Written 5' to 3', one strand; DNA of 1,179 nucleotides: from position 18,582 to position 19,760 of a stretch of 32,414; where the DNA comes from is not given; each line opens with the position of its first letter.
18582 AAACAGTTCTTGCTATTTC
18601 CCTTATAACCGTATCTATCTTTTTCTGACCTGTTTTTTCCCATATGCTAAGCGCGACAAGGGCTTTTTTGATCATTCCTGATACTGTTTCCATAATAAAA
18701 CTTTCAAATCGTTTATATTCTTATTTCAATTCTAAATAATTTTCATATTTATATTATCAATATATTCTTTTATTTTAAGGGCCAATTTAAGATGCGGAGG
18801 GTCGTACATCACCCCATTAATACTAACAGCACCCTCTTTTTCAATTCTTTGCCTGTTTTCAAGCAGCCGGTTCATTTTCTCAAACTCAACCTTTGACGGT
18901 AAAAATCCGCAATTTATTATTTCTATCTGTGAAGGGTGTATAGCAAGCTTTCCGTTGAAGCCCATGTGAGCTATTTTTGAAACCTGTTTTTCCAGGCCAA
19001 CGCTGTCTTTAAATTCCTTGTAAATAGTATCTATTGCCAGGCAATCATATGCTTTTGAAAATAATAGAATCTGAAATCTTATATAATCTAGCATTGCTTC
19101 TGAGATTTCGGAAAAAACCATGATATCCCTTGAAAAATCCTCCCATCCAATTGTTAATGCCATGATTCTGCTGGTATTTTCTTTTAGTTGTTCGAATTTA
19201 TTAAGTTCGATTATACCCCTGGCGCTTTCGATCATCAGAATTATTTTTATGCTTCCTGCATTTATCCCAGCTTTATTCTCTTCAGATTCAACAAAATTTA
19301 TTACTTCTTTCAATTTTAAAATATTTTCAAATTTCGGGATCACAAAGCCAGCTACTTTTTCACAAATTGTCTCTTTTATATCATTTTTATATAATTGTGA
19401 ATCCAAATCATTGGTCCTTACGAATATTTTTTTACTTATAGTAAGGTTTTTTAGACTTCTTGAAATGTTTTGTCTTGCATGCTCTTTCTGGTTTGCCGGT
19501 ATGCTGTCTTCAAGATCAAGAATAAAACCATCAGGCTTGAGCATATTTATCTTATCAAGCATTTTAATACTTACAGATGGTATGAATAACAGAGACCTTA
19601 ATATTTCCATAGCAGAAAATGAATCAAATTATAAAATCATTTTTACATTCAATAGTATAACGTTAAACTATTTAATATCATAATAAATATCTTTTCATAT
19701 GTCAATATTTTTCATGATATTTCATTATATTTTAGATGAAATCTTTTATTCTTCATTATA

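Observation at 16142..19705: CitE-type acyl-CoA lyase, SucD-type CoA-acylating aldehyde dehydrogenase and an oversized creatininase-family hydrolase form one LacI-gated unit inside a sugar locus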

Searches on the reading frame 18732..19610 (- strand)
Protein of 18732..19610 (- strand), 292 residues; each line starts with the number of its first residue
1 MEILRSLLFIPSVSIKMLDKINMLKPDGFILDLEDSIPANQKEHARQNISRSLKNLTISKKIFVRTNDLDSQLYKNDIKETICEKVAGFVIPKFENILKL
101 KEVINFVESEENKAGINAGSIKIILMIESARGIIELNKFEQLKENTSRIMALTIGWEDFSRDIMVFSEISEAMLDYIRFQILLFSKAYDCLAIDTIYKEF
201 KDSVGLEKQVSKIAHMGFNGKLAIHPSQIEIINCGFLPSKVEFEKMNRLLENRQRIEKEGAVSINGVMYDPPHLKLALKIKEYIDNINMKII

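Call 4: search_protein_families(library=pfam, proteins=[window:18732-19610:-])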
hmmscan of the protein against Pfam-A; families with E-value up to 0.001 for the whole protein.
window:18732-19610:- (292 aa): 3 families
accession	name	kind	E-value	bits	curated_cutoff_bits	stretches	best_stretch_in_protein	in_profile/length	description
PF03328.21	HpcH_HpaI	-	5.6e-37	127.6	25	1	5-226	1-221/221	HpcH/HpaI aldolase/citrate lyase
PF15617.12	C-C_Bond_Lyase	-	4.3e-18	66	28.4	1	7-277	10-308/320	C-C_Bond_Lyase of the TIM-Barrel fold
PF01274.28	MS_TIM-barrel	-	0.00033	20.2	26.4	1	72-198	33-160/248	Malate synthase, TIM barrel domain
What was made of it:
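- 18732..19610 (-): CitE-like acyl-CoA lyase of a distinct subfamily; proposed tartryl-CoA (beta-hydroxymalyl-CoA) lyase giving glyoxylate + glycolyl-CoA. Pfam HpcH_HpaI and C-C_Bond_Lyase (call 4).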

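Call 5: search_protein_families(library=ncbifam, proteins=[window:18732-19610:-])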
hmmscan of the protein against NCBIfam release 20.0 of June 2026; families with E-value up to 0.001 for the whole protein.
window:18732-19610:- (292 aa): 4 families
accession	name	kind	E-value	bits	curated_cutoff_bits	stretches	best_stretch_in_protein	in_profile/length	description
TIGR01588.1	citE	equivalog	1.4e-43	149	443.4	1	5-280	4-279/288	citrate (pro-3S)-lyase subunit beta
NF038242.1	RipC_Ccl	equivalog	1.2e-32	113.5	375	1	4-270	1-254/268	itaconate degradation C-C-lyase RipC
NF041626.1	malyCoAlyase_Halo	equivalog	3.3e-18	65.7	500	1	24-275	32-304/340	L-malyl-CoA/beta-methylmalyl-CoA lyase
NF041315.1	malate_syn_AceB_Halo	equivalog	3.2e-12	45.8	780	1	65-242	91-273/429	malate synthase AceB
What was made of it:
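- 18732..19610 (-): Below every NCBIfam equivalog cut-off (call 5).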

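Call 10: find_homologous_proteins(query=window:18732-19610:-, max_evalue=1e-20)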
Query window:18732-19610:- (292 aa): 914 proteins with E <= 1e-20 among 1865 candidates; the best 120 are listed.
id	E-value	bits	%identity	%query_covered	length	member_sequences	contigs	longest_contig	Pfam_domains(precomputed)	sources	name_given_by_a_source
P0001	2.2e-182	623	100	100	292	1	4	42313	PF03328.21,PF15617.13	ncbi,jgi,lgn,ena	-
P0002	7.3e-110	385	63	99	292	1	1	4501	PF03328.21,PF15617.13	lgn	-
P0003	3.5e-105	369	60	99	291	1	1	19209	PF03328.21,PF15617.13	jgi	jgi:citrate lyase subunit beta / citryl-CoA lyase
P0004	9.3e-101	355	61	93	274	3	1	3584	PF03328.21,PF15617.13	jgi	-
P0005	4.5e-95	336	55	99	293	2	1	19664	PF03328.21,PF15617.13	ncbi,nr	ncbi:MAG: CoA ester lyase [Actinobacteria bacterium]|nr:CoA ester lyase [Actinomycetota bacterium]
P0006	1.0e-94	335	54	98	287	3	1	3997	PF03328.21,PF15617.13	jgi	-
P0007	2.2e-94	334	55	98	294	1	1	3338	PF03328.21,PF15617.13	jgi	jgi:citrate lyase subunit beta/citryl-CoA lyase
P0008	4.6e-93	330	55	98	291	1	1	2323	PF03328.21,PF15617.13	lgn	-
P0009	8.6e-93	329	54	98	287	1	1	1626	PF03328.21,PF15617.13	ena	-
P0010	3.8e-92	327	54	99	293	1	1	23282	PF03328.21,PF15617.13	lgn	-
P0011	4.7e-90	320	52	99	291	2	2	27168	PF03328.21,PF15617.13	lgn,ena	-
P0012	1.2e-89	318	54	98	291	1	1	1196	PF03328.21,PF15617.13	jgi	jgi:citrate lyase subunit beta / citryl-CoA lyase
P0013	1.2e-88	315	52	99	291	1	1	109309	PF03328.21,PF15617.13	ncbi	-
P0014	2.1e-88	314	54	98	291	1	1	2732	PF03328.21,PF15617.13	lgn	-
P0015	7.2e-88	313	52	99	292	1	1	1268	PF03328.21,PF15617.13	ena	-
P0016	3.3e-87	310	49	100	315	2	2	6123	PF03328.21,PF15617.13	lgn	-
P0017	1.7e-86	308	50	99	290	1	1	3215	PF03328.21,PF15617.13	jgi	jgi:citrate lyase subunit beta / citryl-CoA lyase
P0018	2.3e-85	304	50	99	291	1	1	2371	PF03328.21,PF15617.13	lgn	-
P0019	1.3e-83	299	51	94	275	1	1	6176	PF03328.21,PF15617.13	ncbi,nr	ncbi:MAG: CoA ester lyase [Actinobacteria bacterium]|nr:CoA ester lyase [Actinomycetota bacterium]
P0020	6.1e-83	296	51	99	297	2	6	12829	PF03328.21,PF15617.13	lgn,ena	-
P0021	1.6e-82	295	50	99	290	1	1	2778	PF03328.21,PF15617.13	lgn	-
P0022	2.1e-82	295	52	99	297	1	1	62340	PF03328.21,PF15617.13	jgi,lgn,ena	-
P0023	3.3e-82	294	51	99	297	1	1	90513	PF03328.21,PF15617.13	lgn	-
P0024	4.0e-82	294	49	98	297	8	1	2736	PF03328.21,PF15617.13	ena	-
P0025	4.2e-82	294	51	99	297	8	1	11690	PF03328.21,PF15617.13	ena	-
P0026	1.4e-81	292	48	98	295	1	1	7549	PF03328.21,PF15617.13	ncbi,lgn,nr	ncbi:MAG: CoA ester lyase [Cyanobacteria bacterium]|nr:CoA ester lyase [Cyanobacteriota bacterium]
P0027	5.3e-80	287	51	99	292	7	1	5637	PF03328.21,PF15617.13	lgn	-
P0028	5.6e-80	287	51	98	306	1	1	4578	PF03328.21,PF15617.13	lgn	-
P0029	7.7e-80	286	49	99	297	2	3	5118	PF03328.21,PF15617.13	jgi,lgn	-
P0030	1.9e-79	285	49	97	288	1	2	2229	PF03328.21,PF15617.13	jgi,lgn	-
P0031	2.7e-79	284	48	99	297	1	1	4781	PF03328.21,PF15617.13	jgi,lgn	-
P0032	6.2e-79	283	50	98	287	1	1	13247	PF03328.21,PF15617.13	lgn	-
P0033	1.6e-78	282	45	98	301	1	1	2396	PF03328.21,PF15617.13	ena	-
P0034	3.2e-78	281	49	98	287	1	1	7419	PF03328.21,PF15617.13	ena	-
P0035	3.3e-78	281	51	99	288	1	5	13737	PF03328.21,PF01274.29,PF15617.13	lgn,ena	-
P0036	7.3e-78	280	49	98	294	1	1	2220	PF03328.21,PF15617.13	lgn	-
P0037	9.7e-78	279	51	98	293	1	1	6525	PF03328.21,PF15617.13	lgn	-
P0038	1.0e-77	279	51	98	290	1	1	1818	PF03328.21,PF15617.13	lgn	-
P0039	1.6e-77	279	51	99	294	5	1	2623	PF03328.21,PF15617.13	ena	-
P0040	1.1e-76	276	50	99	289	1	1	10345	PF03328.21,PF01274.29,PF15617.13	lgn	-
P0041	3.4e-76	274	47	99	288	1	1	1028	PF03328.21,PF15617.13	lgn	-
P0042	1.6e-75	272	50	98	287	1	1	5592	PF03328.21,PF15617.13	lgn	-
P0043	2.0e-75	272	49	98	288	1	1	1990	PF03328.21,PF15617.13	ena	-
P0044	4.9e-75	271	50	98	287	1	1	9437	PF03328.21,PF15617.13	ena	-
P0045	3.0e-74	268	47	99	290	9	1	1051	PF03328.21,PF15617.13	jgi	-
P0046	1.2e-73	266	50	98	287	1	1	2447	PF03328.21,PF15617.13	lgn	-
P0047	1.8e-73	265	48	97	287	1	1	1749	PF03328.21,PF15617.13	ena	-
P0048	4.7e-73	264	46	98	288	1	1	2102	PF03328.21,PF15617.13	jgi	-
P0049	3.0e-72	261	47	97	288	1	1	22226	PF03328.21,PF15617.13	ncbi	ncbi:MAG: HpcH/HpaI aldolase/citrate lyase family protein [Candidatus Humimicrobiaceae bacterium]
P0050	4.4e-72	261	49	98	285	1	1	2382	PF03328.21,PF15617.13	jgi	-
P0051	5.9e-72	260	47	98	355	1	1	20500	PF03328.21,PF15617.13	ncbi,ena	-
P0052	2.3e-71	259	47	98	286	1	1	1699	PF03328.21,PF15617.13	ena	-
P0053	3.5e-71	258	48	95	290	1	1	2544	PF03328.21,PF15617.13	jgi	-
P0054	4.9e-71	257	46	99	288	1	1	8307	PF03328.21,PF15617.13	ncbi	-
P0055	1.4e-70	256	46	99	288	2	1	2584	PF03328.21,PF15617.13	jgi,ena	-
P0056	2.7e-70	255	48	95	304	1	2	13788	PF03328.21,PF15617.13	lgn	-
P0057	4.1e-70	254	46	99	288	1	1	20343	PF03328.21,PF15617.13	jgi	jgi:citrate lyase subunit beta / citryl-CoA lyase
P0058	6.0e-70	254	47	99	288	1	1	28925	PF03328.21,PF15617.13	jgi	jgi:citrate lyase subunit beta / citryl-CoA lyase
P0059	8.1e-70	253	50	96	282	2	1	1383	PF03328.21,PF15617.13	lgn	-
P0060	1.7e-69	252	47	97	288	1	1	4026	PF03328.21,PF15617.13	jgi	-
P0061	5.4e-69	251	46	98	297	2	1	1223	PF03328.21,PF15617.13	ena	-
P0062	1.9e-67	246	49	95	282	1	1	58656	PF03328.21,PF15617.13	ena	-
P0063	4.7e-66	241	42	95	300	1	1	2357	PF03328.21,PF15617.13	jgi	jgi:citrate lyase subunit beta / citryl-CoA lyase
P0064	5.6e-64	234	46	95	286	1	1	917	PF03328.21,PF15617.13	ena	-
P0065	1.0e-63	233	44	99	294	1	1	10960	PF03328.21,PF15617.13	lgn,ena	-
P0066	1.3e-63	233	44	99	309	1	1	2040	PF03328.21,PF15617.13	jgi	jgi:citrate lyase subunit beta/citryl-CoA lyase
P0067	1.1e-62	230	45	97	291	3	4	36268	PF03328.21,PF15617.13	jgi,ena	-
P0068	1.6e-62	229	43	98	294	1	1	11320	PF03328.21,PF15617.13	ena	-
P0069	1.8e-62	229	43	97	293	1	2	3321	PF03328.21,PF15617.13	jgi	-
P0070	3.5e-62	228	43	98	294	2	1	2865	PF03328.21,PF15617.13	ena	-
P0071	6.9e-61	224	44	98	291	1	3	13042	PF03328.21,PF15617.13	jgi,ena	-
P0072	1.5e-60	223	41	97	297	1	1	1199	PF03328.21,PF15617.13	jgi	jgi:citrate lyase subunit beta / citryl-CoA lyase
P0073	2.6e-60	222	41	96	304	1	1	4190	PF03328.21,PF15617.13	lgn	-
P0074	1.1e-58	217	41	98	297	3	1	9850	PF03328.21,PF15617.13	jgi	jgi:citrate lyase subunit beta/citryl-CoA lyase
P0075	1.8e-54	203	40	98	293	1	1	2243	PF03328.21,PF15617.13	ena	-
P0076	2.3e-51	193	44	72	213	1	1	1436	PF03328.21,PF15617.13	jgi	jgi:citrate lyase subunit beta/citryl-CoA lyase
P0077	3.7e-47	179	44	68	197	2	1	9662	PF03328.21,PF15617.13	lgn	-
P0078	9.8e-47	178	36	97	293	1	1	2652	PF03328.21,PF15617.13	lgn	-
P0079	2.1e-46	177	41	81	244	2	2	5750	PF03328.21,PF15617.13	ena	-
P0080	1.2e-45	174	35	95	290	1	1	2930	PF03328.21,PF15617.13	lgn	-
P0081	6.0e-45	172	36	95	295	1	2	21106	PF03328.21,PF15617.13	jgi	jgi:citrate lyase subunit beta / citryl-CoA lyase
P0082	9.6e-44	168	38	95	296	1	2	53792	PF03328.21,PF01274.29,PF15617.13,PF22484.3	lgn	-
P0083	1.8e-41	161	38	93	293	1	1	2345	PF03328.21,PF15617.13,PF22484.3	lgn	-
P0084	6.6e-41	159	34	96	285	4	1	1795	PF03328.21,PF15617.13,PF22484.3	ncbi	-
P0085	1.7e-40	157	33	97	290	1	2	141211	PF03328.21,PF15617.13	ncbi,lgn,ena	-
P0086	3.7e-40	156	37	84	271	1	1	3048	PF03328.21,PF15617.13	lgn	-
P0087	5.4e-40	156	35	92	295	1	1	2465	PF03328.21,PF15617.13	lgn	-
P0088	3.5e-39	153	35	98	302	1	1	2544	PF03328.21,PF15617.13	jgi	jgi:citrate lyase subunit beta/citryl-CoA lyase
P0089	3.9e-39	153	34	97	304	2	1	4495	PF03328.21,PF15617.13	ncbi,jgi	-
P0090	5.0e-39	152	37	96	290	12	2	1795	PF03328.21,PF15617.13,PF22484.3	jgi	-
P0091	1.1e-38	151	33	99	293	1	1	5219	PF03328.21,PF15617.13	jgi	-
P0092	1.8e-38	151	36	99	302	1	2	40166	PF03328.21,PF15617.13,PF22484.3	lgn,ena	-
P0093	3.3e-38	150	35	99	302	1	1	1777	PF03328.21,PF15617.13,PF22484.3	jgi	-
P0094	3.5e-38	150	36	99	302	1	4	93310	PF03328.21,PF15617.13,PF22484.3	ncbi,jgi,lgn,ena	-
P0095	7.0e-38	149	39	66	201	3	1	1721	PF03328.21,PF15617.13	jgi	jgi:citrate lyase subunit beta/citryl-CoA lyase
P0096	7.9e-38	149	36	100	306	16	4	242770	PF03328.21,PF15617.13,PF22484.3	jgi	jgi:citrate lyase subunit beta/citryl-CoA lyase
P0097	1.6e-37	148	34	96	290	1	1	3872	PF03328.21,PF15617.13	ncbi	-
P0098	2.0e-37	147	33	95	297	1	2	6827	PF03328.21,PF15617.13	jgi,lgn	jgi:citrate lyase beta subunit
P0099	2.0e-37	147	36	92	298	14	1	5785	PF03328.21,PF15617.13,PF22484.3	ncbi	-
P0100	4.0e-37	146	35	92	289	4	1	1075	PF03328.21,PF15617.13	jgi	jgi:citrate lyase subunit beta / citryl-CoA lyase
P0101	4.6e-37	146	32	93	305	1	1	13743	PF03328.21,PF15617.13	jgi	jgi:citrate lyase beta subunit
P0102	5.4e-37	146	33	90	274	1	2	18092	PF03328.21,PF15617.13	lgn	-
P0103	5.4e-37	146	36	95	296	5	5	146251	PF03328.21,PF15617.13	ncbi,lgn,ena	-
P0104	8.3e-37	145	33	95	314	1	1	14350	PF03328.21,PF15617.13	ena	-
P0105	9.2e-37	145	33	92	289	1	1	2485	PF03328.21,PF15617.13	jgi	jgi:citrate lyase subunit beta / citryl-CoA lyase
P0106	1.1e-36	145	33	97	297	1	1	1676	PF03328.21,PF15617.13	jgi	-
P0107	1.4e-36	144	36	96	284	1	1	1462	PF03328.21,PF15617.13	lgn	-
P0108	2.5e-36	144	33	95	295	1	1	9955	PF03328.21,PF15617.13,PF22484.3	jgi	jgi:citrate lyase subunit beta/citryl-CoA lyase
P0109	3.3e-36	143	33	94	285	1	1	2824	PF03328.21,PF15617.13,PF22484.3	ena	-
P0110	4.2e-36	143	33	95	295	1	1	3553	PF03328.21,PF15617.13,PF22484.3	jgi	jgi:citrate lyase subunit beta/citryl-CoA lyase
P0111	4.2e-36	143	33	95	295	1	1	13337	PF03328.21,PF15617.13,PF22484.3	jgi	jgi:citrate lyase subunit beta/citryl-CoA lyase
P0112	4.4e-36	143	33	95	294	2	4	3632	PF03328.21,PF15617.13,PF22484.3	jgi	jgi:citrate lyase subunit beta / citryl-CoA lyase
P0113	5.7e-36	142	35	92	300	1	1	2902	PF03328.21,PF15617.13,PF22484.3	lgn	-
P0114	8.8e-36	142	33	97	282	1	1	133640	PF03328.21,PF15617.13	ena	-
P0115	9.0e-36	142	33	95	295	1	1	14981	PF03328.21,PF15617.13,PF22484.3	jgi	jgi:citrate lyase subunit beta/citryl-CoA lyase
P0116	1.4e-35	141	34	95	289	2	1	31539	PF03328.21,PF15617.13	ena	-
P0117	1.8e-35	141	34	94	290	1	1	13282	PF03328.21,PF15617.13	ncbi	-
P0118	2.4e-35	140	36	96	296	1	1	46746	PF03328.21,PF15617.13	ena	-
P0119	3.0e-35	140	32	93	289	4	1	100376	PF03328.21,PF15617.13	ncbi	-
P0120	5.5e-35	139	35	96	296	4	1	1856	PF03328.21,PF15617.13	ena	-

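Call 11: find_encoding_contigs(protein=P0001, flank=10000, max_places=4)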
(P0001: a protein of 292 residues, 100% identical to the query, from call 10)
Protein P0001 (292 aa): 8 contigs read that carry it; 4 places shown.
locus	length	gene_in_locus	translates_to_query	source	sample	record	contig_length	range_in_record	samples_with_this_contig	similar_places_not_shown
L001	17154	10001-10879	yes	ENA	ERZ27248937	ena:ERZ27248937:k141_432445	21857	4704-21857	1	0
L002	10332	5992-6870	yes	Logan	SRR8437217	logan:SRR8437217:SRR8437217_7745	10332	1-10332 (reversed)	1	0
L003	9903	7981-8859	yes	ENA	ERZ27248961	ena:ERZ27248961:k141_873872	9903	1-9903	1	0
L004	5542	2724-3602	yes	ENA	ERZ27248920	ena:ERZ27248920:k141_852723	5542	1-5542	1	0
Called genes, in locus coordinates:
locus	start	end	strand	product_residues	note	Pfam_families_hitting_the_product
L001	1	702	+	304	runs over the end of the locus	PF04545:Sigma70_r4 (faint), PF04198:Sugar-bind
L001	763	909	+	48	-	-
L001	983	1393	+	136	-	PF07883:Cupin_2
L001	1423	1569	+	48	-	-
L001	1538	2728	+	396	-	PF01232:Mannitol_dh, PF08125:Mannitol_dh_C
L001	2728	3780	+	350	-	PF08240:ADH_N, PF00107:ADH_zinc_N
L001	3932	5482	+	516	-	PF00370:FGGY_N, PF02782:FGGY_C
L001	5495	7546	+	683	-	PF00676:E1_dh, PF02775:TPP_enzyme_C (weak), PF02779:Transket_pyr, PF02780:Transketolase_C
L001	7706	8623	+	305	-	PF14315:DUF4380 (faint)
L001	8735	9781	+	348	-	PF00356:LacI, PF00532:Peripla_BP_1, PF13407:Peripla_BP_4, PF13377:Peripla_BP_3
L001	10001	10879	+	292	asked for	PF03328:HpcH_HpaI, PF15617:C-C_Bond_Lyase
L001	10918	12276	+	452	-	PF00171:Aldedh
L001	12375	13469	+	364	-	PF02633:Creatininase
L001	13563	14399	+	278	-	PF00456:Transketolase_N, PF13292:DXP_synthase_N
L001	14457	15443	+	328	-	PF02779:Transket_pyr, PF02780:Transketolase_C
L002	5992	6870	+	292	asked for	PF03328:HpcH_HpaI, PF15617:C-C_Bond_Lyase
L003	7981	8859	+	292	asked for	PF03328:HpcH_HpaI, PF15617:C-C_Bond_Lyase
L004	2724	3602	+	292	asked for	PF03328:HpcH_HpaI, PF15617:C-C_Bond_Lyase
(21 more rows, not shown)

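Call 12: find_encoding_contigs(protein=P0013, flank=10000, max_places=2)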
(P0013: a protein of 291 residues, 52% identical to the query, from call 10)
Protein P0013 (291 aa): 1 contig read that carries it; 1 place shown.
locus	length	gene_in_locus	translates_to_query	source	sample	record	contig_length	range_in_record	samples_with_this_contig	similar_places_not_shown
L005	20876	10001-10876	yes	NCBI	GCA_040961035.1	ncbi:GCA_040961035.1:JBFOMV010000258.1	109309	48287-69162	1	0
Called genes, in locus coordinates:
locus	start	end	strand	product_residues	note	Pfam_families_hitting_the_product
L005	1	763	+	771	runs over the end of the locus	PF04909:Amidohydro_2, PF00202:Aminotran_3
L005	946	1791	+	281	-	PF02585:PIG-L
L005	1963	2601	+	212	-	PF00392:GntR, PF07729:FCD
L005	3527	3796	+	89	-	-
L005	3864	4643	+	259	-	PF03328:HpcH_HpaI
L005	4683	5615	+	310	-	PF01408:GFO_IDH_MocA (weak)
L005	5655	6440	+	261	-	PF00106:adh_short, PF08659:KR (weak), PF13561:adh_short_C2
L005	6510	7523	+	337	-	PF00106:adh_short (faint), PF01073:3Beta_HSD, PF01370:Epimerase, PF02719:Polysacc_synt_2, PF04321:RmlD_sub_bind (weak), PF13460:NAD_binding_10, PF16363:GDP_Man_Dehyd, PF07993:NAD_binding_4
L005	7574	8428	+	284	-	PF01116:F_bP_aldolase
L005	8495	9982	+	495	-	PF00370:FGGY_N, PF02782:FGGY_C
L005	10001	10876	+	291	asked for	PF03328:HpcH_HpaI, PF15617:C-C_Bond_Lyase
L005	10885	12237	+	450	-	PF00171:Aldedh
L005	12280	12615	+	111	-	PF02311:AraC_binding, PF07883:Cupin_2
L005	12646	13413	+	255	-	PF00106:adh_short, PF08659:KR, PF13561:adh_short_C2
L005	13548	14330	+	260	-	PF00106:adh_short, PF08659:KR (weak), PF13561:adh_short_C2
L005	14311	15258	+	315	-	PF04909:Amidohydro_2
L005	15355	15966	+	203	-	PF06253:MTTB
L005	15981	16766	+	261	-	PF00106:adh_short, PF08659:KR, PF13561:adh_short_C2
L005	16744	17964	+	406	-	PF01208:URO-D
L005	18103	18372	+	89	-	PF02633:Creatininase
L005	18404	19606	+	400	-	PF01979:Amidohydro_1, PF07969:Amidohydro_3 (weak)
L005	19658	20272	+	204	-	-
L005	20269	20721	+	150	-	PF04074:DUF386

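Call 13: find_encoding_contigs(protein=P0003, flank=10000, max_places=1)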
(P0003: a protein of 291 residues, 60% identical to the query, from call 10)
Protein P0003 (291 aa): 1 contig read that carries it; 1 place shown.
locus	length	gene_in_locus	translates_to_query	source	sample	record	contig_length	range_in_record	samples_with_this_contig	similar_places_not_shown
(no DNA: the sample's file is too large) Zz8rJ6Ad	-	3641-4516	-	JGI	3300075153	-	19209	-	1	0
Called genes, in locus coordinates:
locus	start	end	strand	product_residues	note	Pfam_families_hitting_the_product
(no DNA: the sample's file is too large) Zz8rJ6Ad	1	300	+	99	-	?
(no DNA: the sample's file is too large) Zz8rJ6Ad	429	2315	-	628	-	-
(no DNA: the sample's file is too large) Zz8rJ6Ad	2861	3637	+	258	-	PF03328:HpcH_HpaI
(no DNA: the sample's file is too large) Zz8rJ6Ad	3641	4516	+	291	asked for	PF03328:HpcH_HpaI, PF15617:C-C_Bond_Lyase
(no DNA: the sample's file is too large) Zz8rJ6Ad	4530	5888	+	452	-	PF00171:Aldedh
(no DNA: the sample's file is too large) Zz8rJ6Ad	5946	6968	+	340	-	PF00294:PfkB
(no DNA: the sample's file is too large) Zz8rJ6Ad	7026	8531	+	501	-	PF00005:ABC_tran, PF13304:AAA_21 (faint), PF00005:ABC_tran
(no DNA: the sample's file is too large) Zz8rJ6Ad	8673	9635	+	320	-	PF02653:BPD_transp_2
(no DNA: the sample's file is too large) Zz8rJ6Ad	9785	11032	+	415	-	PF13407:Peripla_BP_4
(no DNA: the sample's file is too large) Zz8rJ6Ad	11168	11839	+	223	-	PF01081:Aldolase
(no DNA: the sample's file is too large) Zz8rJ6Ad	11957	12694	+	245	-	PF23023:Anti-Pycsar_Apyc1, PF00753:Lactamase_B, PF19583:ODP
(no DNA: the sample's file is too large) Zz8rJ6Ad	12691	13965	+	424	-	PF04389:Peptidase_M28 (weak), PF01546:Peptidase_M20, PF07687:M20_dimer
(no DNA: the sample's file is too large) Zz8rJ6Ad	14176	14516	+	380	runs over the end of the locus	PF00266:Aminotran_5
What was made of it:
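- HpcH and KDPG/KHG-type aldolases, which make or use glyoxylate, neighbour the pair in other loci (calls 12, 13).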

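Call 14: find_encoding_contigs(protein=P0005, flank=10000, max_places=1)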
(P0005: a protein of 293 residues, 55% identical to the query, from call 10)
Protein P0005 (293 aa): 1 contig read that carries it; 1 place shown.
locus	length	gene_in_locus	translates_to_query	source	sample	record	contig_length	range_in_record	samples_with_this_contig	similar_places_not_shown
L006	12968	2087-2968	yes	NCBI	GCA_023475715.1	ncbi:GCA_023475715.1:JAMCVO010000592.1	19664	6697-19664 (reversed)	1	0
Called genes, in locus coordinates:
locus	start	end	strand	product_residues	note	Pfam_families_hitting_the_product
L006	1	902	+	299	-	PF00676:E1_dh, PF02775:TPP_enzyme_C (weak), PF13292:DXP_synthase_N (faint)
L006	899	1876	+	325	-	PF02779:Transket_pyr, PF02780:Transketolase_C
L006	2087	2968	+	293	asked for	PF03328:HpcH_HpaI, PF15617:C-C_Bond_Lyase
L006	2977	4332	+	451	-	PF00171:Aldedh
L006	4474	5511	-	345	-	PF04041:Glyco_hydro_130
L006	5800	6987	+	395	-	PF13439:Glyco_transf_4, PF00534:Glycos_transf_1, PF13692:Glyco_trans_1_4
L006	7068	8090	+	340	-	-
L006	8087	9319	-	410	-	PF00534:Glycos_transf_1 (weak), PF13692:Glyco_trans_1_4 (weak)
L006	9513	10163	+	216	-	PF02578:Cu-oxidase_4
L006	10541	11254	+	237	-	PF01863:YgjP-like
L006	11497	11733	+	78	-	PF04014:MazE_antitoxin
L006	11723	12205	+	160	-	PF01850:PIN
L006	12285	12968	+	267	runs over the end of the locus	PF00702:Hydrolase (faint), PF05116:S6PP (faint), PF08282:Hydrolase_3, PF12710:HAD (faint)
